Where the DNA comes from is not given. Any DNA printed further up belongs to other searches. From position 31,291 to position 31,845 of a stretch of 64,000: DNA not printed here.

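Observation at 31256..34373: hydF with a TM1266-like regulator and aspartase-like lyase behind a leader terminator, hydE/hydG absent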

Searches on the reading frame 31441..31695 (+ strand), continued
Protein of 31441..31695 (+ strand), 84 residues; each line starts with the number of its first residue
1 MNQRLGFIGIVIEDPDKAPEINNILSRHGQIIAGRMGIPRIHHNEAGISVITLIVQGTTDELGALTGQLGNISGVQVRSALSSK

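Call 69: find_homologous_proteins(query=L111:4113-4649:+, max_evalue=1e-10)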
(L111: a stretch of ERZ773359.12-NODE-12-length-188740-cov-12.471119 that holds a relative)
Query L111:4113-4649:+ (178 aa): 233 proteins with E <= 1e-10 among 849 candidates; the best 120 are listed.
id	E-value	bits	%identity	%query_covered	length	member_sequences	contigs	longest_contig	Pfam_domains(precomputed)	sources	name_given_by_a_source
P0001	4.3e-98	344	99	100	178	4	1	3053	PF12822.13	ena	-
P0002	1.5e-86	307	86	99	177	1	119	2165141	PF12822.13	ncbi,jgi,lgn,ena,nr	ncbi:MAG: ECF transporter S component [Clostridiales bacterium]|jgi:hypothetical protein|nr:ECF tran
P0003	3.4e-85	302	84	99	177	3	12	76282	PF12822.13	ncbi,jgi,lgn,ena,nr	ncbi:MAG: ECF transporter S component [Clostridiales bacterium]|jgi:hypothetical protein|nr:ECF tran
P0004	3.4e-84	299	85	99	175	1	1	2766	PF12822.13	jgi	jgi:hypothetical protein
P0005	7.4e-84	298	86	99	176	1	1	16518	PF12822.13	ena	-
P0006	2.5e-81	290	81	99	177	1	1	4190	PF12822.13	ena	-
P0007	1.6e-75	271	76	98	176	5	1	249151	PF12822.13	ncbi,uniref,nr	ncbi:ECF transporter S component [Caldicoprobacter algeriensis]|uniref:ECF transporter S component n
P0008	6.4e-73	262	78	98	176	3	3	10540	PF12822.13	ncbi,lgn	-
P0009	1.8e-72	261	74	98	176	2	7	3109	PF12822.13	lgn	-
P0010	6.6e-72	259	75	98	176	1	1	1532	PF12822.13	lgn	-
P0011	2.0e-70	254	71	98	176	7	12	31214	PF12822.13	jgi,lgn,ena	-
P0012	5.0e-70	253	71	98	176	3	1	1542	PF12822.13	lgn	-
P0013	1.3e-69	252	70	98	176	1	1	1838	PF12822.13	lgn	-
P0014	7.0e-63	230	73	90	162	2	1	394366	PF12822.13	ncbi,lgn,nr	ncbi:hypothetical protein JOD02_001005 [Caldicoprobacter guelmensis]|nr:ECF transporter S component 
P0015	9.9e-57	210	61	98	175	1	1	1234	PF12822.13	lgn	-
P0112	7.9e-25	106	45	96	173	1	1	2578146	PF12822.13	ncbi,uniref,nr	ncbi:ECF transporter S component [Halothermothrix orenii]|uniref:ECF transporter S component n=1 Tax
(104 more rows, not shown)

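Call 70: find_encoding_contigs(protein=P0112, flank=8000, max_places=2)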
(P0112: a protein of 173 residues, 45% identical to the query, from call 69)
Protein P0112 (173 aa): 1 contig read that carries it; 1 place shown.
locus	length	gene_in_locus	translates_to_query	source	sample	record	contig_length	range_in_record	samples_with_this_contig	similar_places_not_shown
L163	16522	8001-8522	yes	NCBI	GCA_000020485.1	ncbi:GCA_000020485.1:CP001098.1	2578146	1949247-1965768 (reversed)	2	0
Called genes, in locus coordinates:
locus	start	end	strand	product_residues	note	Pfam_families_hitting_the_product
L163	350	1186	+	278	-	PF00753:Lactamase_B, PF23023:Anti-Pycsar_Apyc1 (weak), PF12706:Lactamase_B_2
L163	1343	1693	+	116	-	PF02579:Nitro_FeMo-Co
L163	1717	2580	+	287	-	PF00142:Fer4_NifH (faint), PF01656:CbiA, PF10609:ParA, PF13614:AAA_31 (faint), PF00037:Fer4 (weak), PF13237:Fer4_10 (weak), PF14697:Fer4_21 (weak), PF12838:Fer4_7 (weak), +3 more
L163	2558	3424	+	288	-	PF01656:CbiA, PF02374:ArsA_ATPase (faint), PF03193:RsgA_GTPase (faint), PF10609:ParA (faint), PF13614:AAA_31 (faint), PF00037:Fer4 (weak), PF00037:Fer4 (weak), PF12838:Fer4_7 (weak), +5 more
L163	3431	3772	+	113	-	PF02579:Nitro_FeMo-Co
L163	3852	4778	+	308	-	PF01297:ZnuA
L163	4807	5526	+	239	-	PF00005:ABC_tran, PF02463:SMC_N (weak), PF13304:AAA_21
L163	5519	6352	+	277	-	PF00950:ABC-3, PF01032:FecCD (weak)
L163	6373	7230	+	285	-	PF10609:ParA, PF13614:AAA_31, PF00142:Fer4_NifH, PF01656:CbiA, PF02374:ArsA_ATPase (faint), PF09140:MipZ (weak)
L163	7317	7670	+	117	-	PF17253:DUF5320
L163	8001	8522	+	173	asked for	PF12822:ECF_trnsprt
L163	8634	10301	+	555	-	PF03063:Prismane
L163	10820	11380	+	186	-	PF00395:SLH (weak)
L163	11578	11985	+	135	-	PF02001:DUF134, PF07638:Sigma70_ECF (weak), PF08281:Sigma70_r4_2 (weak)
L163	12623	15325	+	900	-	PF02922:CBM_48 (weak), PF16561:AMPK1_CBM, PF22058:X25_BaPul_like (weak)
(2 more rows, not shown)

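Call 71: find_encoding_contigs(protein=P0002, flank=8000, max_places=2)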
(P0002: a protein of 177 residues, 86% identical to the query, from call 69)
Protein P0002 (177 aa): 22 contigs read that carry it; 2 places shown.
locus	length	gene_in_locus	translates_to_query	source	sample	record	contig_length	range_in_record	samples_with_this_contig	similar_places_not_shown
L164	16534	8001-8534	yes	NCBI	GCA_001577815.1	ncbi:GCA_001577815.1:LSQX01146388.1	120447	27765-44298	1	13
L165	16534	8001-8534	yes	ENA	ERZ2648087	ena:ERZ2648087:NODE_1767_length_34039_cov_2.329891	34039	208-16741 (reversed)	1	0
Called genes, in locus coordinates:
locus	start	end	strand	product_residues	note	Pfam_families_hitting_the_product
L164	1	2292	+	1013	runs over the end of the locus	PF01257:2Fe-2S_thioredx (faint), PF01512:Complex1_51K, PF10589:NADH_4Fe-4S, PF14691:Fer4_20, PF01266:DAO (weak), PF07992:Pyr_redox_2, PF13450:NAD_binding_8, PF13738:Pyr_redox_3 (weak), +7 more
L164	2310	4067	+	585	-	PF00111:Fer2, PF13510:Fer2_4, PF10588:NADH-G_4Fe-4S_3, PF12838:Fer4_7, PF13183:Fer4_8 (weak), PF13187:Fer4_9 (weak), PF02906:Fe_hyd_lg_C, PF02256:Fe_hyd_SSU, +4 more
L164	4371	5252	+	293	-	PF08450:SGL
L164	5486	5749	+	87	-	-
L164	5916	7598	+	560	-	PF17159:MASE3, PF07228:SpoIIE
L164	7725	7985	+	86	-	PF21699:TM1266-like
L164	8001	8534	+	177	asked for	PF12822:ECF_trnsprt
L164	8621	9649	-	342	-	-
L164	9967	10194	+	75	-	-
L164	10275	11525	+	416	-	PF00082:Peptidase_S8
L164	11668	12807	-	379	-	PF00266:Aminotran_5, PF00155:Aminotran_1_2, PF01053:Cys_Met_Meta_PP, PF01212:Beta_elim_lyase, PF01041:DegT_DnrJ_EryC1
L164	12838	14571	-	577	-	-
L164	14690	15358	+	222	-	PF00730:HhH-GPD, PF00633:HHH, PF10576:EndIII_4Fe-2S (weak)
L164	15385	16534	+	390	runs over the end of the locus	PF00390:malic, PF03949:Malic_M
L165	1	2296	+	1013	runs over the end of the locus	PF01257:2Fe-2S_thioredx (faint), PF01512:Complex1_51K, PF10589:NADH_4Fe-4S, PF14691:Fer4_20, PF01266:DAO (weak), PF07992:Pyr_redox_2, PF13450:NAD_binding_8, PF13738:Pyr_redox_3 (weak), +7 more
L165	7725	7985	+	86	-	PF21699:TM1266-like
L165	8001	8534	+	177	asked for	PF12822:ECF_trnsprt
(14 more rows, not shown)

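Call 80: find_homologous_proteins(query=window:31441-31692:+, max_evalue=0.00001)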
Query window:31441-31692:+ (84 aa): 84 proteins with E <= 0.00001 among 85 candidates.
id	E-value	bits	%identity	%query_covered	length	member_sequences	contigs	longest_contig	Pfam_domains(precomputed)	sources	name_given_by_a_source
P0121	1.6e-44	167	98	100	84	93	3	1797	PF21699.4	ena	-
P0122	4.8e-44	165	98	100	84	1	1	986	PF21699.4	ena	-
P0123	4.5e-42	159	90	100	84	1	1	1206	PF21699.4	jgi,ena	-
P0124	2.5e-41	156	90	100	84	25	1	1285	PF21699.4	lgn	-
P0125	4.7e-41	156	90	100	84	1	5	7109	PF21699.4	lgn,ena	-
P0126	5.7e-41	155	88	100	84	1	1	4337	PF21699.4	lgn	-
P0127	8.9e-41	155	88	100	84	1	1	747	PF21699.4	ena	-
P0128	1.0e-40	154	90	100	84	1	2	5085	PF21699.4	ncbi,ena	-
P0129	1.3e-40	154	89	100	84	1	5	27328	PF21699.4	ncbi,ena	-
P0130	1.5e-40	154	88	100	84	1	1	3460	PF21699.4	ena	-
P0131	1.6e-40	154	90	100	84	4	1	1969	PF21699.4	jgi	jgi:putative iron-only hydrogenase system regulator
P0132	1.9e-40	154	90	100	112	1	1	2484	PF21699.4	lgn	-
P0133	2.0e-40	154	88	100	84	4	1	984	PF21699.4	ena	-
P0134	3.8e-40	153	89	100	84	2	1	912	PF21699.4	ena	-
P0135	3.9e-40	153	89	100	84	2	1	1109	PF21699.4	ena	-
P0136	5.0e-40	152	89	100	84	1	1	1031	PF21699.4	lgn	-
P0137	7.0e-40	152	90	100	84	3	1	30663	PF21699.4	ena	-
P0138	8.9e-40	151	88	100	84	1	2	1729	PF21699.4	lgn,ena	-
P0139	1.1e-39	151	87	100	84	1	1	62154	PF21699.4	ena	-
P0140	1.2e-39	151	88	100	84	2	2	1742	PF21699.4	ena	-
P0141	2.7e-39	150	89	100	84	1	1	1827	PF21699.4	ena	-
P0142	5.1e-39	149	87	100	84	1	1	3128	PF21699.4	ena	-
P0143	7.2e-39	149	88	100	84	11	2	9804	PF21699.4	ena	-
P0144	8.9e-39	148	87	100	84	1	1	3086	PF21699.4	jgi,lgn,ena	jgi:putative iron-only hydrogenase system regulator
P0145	2.8e-38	147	88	100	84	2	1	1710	PF21699.4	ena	-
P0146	3.2e-38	147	88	100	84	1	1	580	PF21699.4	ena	-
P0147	9.5e-38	145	85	100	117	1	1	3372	PF21699.4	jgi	jgi:putative iron-only hydrogenase system regulator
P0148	3.1e-37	143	83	100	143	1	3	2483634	PF21699.4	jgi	jgi:putative iron-only hydrogenase system regulator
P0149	5.8e-37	143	85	100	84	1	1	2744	PF21699.4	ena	-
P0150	1.1e-36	142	85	100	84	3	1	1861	PF21699.4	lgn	-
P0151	1.7e-36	141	82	100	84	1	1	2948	PF21699.4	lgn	-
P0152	4.2e-36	140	82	100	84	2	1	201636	PF21699.4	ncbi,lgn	-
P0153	5.8e-36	139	81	100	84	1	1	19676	PF21699.4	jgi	-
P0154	4.3e-35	137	82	100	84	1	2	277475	PF21699.4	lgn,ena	-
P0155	5.9e-35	136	79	100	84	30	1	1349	PF21699.4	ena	-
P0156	1.4e-34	135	79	100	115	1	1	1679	PF21699.4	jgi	jgi:putative iron-only hydrogenase system regulator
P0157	5.1e-33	130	77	100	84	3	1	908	PF21699.4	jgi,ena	-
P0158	1.5e-31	125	70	100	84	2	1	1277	PF21699.4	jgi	jgi:putative iron-only hydrogenase system regulator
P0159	1.0e-24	104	95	65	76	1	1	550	PF21699.4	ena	-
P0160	8.4e-20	88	94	58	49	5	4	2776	PF21699.4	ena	-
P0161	1.7e-19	87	61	99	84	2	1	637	PF21699.4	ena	-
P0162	2.4e-19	87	56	100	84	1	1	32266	PF21699.4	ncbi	ncbi:MAG: TM1266 family iron-only hydrogenase system putative regulator [bacterium]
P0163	2.7e-19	86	57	96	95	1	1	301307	PF21699.4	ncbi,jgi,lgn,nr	ncbi:MAG: iron-only hydrogenase system regulator [Candidatus Omnitrophica bacterium]|jgi:putative ir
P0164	3.5e-19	86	59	98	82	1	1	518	PF21699.4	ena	-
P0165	4.6e-19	86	88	58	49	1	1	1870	PF21699.4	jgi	jgi:predicted alpha/beta-hydrolase family hydrolase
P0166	6.0e-19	85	59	94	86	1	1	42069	PF21699.4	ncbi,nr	ncbi:MAG: CopG family transcriptional regulator [Spirochaetales bacterium]|nr:CopG family transcript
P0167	1.3e-18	84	58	77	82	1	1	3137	PF21699.4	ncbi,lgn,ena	-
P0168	1.5e-18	84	58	98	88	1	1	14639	PF21699.4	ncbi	-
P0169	1.6e-18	84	55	100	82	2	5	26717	PF21699.4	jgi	jgi:putative iron-only hydrogenase system regulator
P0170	1.6e-18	84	94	58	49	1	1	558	PF21699.4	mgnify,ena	mgnify:FL=1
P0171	1.9e-18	84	59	98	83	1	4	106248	PF21699.4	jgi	jgi:putative iron-only hydrogenase system regulator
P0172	2.2e-18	83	58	98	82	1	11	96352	PF21699.4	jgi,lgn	jgi:putative iron-only hydrogenase system regulator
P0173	2.4e-18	83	58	98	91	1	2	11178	PF21699.4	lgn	-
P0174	3.0e-18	83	54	99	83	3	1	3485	PF21699.4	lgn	-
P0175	3.1e-18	83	58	98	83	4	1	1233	PF21699.4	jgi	-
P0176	4.8e-18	82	55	96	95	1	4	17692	PF21699.4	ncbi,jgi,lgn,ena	ncbi:MAG: TM1266 family iron-only hydrogenase system putative regulator [Candidatus Omnitrophota bac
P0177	5.1e-18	82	54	98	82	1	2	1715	PF21699.4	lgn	-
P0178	6.2e-18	82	58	99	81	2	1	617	PF21699.4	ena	-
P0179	6.2e-18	82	57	96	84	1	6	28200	PF21699.4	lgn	-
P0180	6.5e-18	82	54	99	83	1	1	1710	PF21699.4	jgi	jgi:putative iron-only hydrogenase system regulator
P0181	9.9e-18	81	55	99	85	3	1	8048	PF21699.4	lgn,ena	-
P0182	1.2e-17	81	54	98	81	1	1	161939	PF21699.4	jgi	-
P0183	1.8e-17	81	57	98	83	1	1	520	PF21699.4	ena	-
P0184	2.4e-17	80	55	83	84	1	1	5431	PF21699.4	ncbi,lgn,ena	-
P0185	2.7e-17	80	58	98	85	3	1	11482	PF21699.4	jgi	jgi:putative iron-only hydrogenase system regulator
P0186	3.1e-17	80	60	94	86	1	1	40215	PF21699.4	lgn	-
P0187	7.3e-17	79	54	98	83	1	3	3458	PF21699.4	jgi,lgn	-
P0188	8.1e-17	78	57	98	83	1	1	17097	PF21699.4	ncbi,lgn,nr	ncbi:MAG: iron-only hydrogenase system regulator [Candidatus Omnitrophica bacterium]|nr:iron-only hy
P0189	1.0e-16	78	59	96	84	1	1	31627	PF21699.4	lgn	-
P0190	1.1e-16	78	59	98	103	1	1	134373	PF21699.4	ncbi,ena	-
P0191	3.1e-16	77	52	99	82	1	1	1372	PF21699.4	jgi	jgi:putative iron-only hydrogenase system regulator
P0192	3.6e-16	76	55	98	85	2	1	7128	PF21699.4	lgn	-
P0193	4.1e-16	76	79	56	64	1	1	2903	PF21699.4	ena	-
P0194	4.4e-16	76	56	99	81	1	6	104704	PF21699.4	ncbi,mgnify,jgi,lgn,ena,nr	ncbi:MAG TPA: iron-only hydrogenase system regulator [Candidatus Omnitrophota bacterium]|mgnify:CR=1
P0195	9.9e-16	75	55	96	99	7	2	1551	PF21699.4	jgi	-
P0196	1.1e-15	75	54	100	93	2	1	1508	PF21699.4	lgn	-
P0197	1.6e-15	74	52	99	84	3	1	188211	PF21699.4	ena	-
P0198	2.9e-15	74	52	100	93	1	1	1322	PF21699.4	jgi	-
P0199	4.7e-15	73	55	99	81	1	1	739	PF21699.4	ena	-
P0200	6.8e-15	72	54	95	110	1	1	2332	PF21699.4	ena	-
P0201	9.0e-15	72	55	96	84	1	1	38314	PF21699.4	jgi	-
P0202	1.2e-14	72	51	98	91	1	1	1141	PF21699.4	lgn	-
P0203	1.3e-14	72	52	99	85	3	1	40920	PF21699.4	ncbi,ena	-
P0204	1.4e-11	62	48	98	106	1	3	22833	PF21699.4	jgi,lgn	jgi:putative iron-only hydrogenase system regulator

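Call 81: find_encoding_contigs(protein=P0148, flank=4000, max_places=1)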
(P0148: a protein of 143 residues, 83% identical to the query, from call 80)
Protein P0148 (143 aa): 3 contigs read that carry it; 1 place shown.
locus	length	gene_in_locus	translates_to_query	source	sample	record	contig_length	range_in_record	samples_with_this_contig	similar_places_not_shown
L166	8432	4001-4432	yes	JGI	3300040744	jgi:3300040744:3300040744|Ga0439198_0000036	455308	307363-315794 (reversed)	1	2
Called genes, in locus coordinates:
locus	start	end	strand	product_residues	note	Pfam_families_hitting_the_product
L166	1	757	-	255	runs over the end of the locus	PF00528:BPD_transp_1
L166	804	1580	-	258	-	PF00005:ABC_tran, PF13304:AAA_21 (faint)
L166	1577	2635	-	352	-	PF13379:NMT1_2, PF09084:NMT1, PF12974:Phosphonate-bd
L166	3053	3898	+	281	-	PF00015:MCPsignal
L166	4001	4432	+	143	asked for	PF21699:TM1266-like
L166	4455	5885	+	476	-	PF00206:Lyase_1, PF10415:FumaraseC_C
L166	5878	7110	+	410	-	PF00350:Dynamin_N (faint), PF01926:MMR_HSR1, PF02421:FeoB_N, PF03193:RsgA_GTPase (faint), PF00009:GTP_EFTU (weak), PF18128:HydF_dimer, PF18133:HydF_tetramer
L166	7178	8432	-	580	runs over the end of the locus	PF00672:HAMP, PF00015:MCPsignal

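Call 82: find_encoding_contigs(protein=P0152, flank=4000, max_places=1)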
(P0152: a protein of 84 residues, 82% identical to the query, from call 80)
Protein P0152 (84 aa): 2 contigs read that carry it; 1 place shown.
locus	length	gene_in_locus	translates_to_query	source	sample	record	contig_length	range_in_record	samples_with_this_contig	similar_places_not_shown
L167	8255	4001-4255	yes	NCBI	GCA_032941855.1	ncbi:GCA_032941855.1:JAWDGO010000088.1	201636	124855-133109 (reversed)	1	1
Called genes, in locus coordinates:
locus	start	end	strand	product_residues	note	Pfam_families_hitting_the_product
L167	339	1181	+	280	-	PF00015:MCPsignal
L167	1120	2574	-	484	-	PF13231:PMT_2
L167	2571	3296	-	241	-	PF00535:Glycos_transf_2, PF13641:Glyco_tranf_2_3 (weak)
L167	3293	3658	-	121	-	PF04138:GtrA_DPMS_TM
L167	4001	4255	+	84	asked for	PF21699:TM1266-like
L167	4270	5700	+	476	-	PF00206:Lyase_1, PF10415:FumaraseC_C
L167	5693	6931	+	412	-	PF00350:Dynamin_N (faint), PF01926:MMR_HSR1, PF02421:FeoB_N (weak), PF00009:GTP_EFTU (weak), PF18128:HydF_dimer, PF18133:HydF_tetramer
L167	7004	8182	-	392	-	PF13433:Peripla_BP_5, PF13458:Peripla_BP_6, PF01094:ANF_receptor, PF13433:Peripla_BP_5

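Call 83: find_encoding_contigs(protein=P0154, flank=4000, max_places=1)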
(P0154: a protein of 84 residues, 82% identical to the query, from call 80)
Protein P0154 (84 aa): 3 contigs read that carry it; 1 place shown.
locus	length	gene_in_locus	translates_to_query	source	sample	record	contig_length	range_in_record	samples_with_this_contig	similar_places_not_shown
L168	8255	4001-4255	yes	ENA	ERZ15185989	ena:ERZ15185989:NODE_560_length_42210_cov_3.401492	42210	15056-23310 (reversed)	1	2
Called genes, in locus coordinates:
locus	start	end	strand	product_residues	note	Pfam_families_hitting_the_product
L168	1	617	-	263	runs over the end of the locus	PF00528:BPD_transp_1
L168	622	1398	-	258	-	PF00005:ABC_tran, PF13304:AAA_21 (faint)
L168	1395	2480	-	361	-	PF13379:NMT1_2, PF09084:NMT1, PF12974:Phosphonate-bd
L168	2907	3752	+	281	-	PF00015:MCPsignal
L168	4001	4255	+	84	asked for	PF21699:TM1266-like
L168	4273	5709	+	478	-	PF00206:Lyase_1, PF10415:FumaraseC_C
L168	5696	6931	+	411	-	PF01926:MMR_HSR1, PF02421:FeoB_N (weak), PF03193:RsgA_GTPase (faint), PF00350:Dynamin_N (faint), PF00009:GTP_EFTU (weak), PF18128:HydF_dimer, PF18133:HydF_tetramer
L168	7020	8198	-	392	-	PF13433:Peripla_BP_5, PF13458:Peripla_BP_6, PF01094:ANF_receptor, PF13433:Peripla_BP_5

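Call 84: find_encoding_contigs(protein=P0139, flank=4000, max_places=1)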
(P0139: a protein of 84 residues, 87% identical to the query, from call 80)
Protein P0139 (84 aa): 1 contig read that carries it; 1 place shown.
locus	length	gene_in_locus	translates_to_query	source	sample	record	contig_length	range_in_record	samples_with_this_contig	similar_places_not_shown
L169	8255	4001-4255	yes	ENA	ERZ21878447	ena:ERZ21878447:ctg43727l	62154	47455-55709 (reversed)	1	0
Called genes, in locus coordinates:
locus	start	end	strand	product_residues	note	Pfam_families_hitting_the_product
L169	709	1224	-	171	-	-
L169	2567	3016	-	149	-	-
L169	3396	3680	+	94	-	-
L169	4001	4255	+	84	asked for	PF21699:TM1266-like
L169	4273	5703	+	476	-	PF00206:Lyase_1, PF10415:FumaraseC_C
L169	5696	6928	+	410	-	PF00350:Dynamin_N (faint), PF01926:MMR_HSR1, PF02421:FeoB_N, PF03193:RsgA_GTPase (faint), PF00009:GTP_EFTU (weak), PF18128:HydF_dimer, PF18133:HydF_tetramer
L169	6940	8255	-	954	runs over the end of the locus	PF00497:SBP_bac_3, PF01590:GAF, PF13185:GAF_2, PF13492:GAF_3 (weak), PF00990:GGDEF, PF00563:EAL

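Call 85: find_encoding_contigs(protein=P0158, flank=4000, max_places=1)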
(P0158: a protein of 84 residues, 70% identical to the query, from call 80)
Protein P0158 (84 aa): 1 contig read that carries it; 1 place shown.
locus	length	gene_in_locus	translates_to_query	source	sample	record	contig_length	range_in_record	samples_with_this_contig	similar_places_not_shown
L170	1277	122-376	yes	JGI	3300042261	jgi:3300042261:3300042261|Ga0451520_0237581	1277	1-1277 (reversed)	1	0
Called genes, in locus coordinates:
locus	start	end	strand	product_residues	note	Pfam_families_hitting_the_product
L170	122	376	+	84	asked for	PF21699:TM1266-like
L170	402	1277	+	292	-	?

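Call 93: search_protein_representatives(protein=window:31441-31692:+)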
Query: 84 residues. Proteins with E-value up to 0.001 (for the whole library): 617; up to 1e-10: 100; up to 1e-30: 0. The best 150 are listed.
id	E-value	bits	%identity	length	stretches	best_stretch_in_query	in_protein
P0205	9.4e-26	105.2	59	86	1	3-84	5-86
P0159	3.2e-25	103.6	93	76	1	1-56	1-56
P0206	1.3e-20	88.9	62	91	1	1-84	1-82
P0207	3.5e-20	87.5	58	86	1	1-82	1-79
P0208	4.5e-20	87.2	63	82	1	1-82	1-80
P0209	3.6e-18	81.2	57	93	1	3-82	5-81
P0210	4.4e-18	80.9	58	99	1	1-84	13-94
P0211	4.5e-18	80.8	57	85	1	3-82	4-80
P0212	5.4e-18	80.6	59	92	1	1-84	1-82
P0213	7.5e-18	80.1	57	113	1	3-82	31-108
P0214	8.4e-18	80.0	55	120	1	1-83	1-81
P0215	2.3e-17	78.6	62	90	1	3-83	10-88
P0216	2.3e-17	78.6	54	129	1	3-83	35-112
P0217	4.5e-17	77.6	52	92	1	3-82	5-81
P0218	4.8e-17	77.6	52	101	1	2-82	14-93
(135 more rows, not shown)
